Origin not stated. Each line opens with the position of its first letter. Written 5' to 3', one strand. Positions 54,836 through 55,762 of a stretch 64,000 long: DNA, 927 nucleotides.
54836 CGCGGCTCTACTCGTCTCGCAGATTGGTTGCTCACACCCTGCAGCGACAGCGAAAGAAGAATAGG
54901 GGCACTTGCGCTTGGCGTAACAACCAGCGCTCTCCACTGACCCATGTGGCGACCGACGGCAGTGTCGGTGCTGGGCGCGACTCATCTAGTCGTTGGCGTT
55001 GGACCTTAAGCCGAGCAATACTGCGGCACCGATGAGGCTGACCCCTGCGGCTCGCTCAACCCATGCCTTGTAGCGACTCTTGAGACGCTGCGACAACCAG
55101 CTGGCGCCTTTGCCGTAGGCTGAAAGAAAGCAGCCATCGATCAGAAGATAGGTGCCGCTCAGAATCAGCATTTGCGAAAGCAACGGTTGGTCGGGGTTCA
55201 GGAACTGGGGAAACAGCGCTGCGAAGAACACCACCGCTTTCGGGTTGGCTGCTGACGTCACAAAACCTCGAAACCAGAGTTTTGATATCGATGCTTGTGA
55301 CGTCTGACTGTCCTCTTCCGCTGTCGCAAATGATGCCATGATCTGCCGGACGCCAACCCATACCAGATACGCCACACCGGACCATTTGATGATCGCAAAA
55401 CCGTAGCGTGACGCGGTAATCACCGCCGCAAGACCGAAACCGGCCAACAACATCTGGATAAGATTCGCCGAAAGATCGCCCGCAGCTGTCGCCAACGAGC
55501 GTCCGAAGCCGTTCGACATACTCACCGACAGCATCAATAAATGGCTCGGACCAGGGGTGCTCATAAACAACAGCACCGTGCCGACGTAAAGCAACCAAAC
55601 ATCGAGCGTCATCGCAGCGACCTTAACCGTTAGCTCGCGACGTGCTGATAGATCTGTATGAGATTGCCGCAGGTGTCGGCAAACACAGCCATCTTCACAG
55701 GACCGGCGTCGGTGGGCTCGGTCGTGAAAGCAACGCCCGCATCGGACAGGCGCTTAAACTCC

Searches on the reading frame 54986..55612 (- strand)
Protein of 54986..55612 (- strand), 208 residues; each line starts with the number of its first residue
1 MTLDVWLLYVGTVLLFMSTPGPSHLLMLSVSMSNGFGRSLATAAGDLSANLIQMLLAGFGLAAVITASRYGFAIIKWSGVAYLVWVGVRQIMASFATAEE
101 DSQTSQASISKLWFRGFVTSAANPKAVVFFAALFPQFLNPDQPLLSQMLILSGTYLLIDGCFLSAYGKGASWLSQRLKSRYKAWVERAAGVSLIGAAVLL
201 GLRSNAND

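Call 112: search_protein_families(library=pfam, proteins=[window:54986-55612:-], max_evalue=0.0001)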
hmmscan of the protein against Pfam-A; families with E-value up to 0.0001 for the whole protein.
window:54986-55612:- (208 aa): 1 family
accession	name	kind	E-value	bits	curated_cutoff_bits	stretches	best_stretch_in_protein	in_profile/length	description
PF01810.24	LysE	-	1.2e-33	116.7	25.6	1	17-202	4-191/193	LysE type translocator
